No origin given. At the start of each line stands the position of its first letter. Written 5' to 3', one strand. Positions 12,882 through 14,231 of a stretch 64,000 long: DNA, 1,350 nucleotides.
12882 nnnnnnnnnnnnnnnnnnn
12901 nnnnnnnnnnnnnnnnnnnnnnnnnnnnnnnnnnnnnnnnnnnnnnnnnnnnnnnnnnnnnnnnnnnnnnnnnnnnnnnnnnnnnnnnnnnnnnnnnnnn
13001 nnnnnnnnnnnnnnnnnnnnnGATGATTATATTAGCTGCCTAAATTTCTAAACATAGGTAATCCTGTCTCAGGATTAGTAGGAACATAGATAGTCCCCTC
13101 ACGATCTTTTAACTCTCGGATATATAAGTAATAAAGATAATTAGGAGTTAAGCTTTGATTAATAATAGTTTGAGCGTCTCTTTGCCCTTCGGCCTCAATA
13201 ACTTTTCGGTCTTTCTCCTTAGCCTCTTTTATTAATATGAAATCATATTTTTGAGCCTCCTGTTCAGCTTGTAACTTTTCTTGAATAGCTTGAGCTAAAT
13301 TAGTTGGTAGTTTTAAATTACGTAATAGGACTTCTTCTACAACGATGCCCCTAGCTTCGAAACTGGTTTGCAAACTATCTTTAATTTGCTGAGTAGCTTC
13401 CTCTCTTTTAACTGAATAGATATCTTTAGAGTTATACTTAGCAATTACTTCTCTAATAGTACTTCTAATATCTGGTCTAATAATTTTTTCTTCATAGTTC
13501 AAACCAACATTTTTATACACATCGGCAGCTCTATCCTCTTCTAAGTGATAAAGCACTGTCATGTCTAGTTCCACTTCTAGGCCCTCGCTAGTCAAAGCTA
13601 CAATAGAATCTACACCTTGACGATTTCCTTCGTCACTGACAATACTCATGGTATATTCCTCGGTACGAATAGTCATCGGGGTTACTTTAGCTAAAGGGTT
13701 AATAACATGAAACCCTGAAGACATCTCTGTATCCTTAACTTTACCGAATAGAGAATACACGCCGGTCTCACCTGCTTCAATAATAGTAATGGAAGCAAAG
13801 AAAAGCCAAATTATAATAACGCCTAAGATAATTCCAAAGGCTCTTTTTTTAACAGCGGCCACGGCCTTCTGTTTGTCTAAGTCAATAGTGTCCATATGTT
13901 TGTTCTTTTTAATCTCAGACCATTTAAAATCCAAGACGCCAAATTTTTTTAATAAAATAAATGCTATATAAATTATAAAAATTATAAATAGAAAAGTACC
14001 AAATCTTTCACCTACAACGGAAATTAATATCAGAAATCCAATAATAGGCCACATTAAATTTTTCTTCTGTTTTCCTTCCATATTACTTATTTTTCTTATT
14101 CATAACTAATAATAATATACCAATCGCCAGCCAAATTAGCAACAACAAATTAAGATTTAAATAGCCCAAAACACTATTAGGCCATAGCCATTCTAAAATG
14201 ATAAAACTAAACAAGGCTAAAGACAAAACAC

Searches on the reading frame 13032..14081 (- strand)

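Call 32: search_protein_families(library=pfam, proteins=[window:13032-14081:-], max_evalue=0.0001)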
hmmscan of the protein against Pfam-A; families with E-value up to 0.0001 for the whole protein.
window:13032-14081:- (349 aa): 1 family
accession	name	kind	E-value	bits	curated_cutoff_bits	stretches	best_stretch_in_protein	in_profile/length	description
PF01145.31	Band_7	-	2.9e-31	109.3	23.6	1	100-286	2-166/176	SPFH domain / Band 7 family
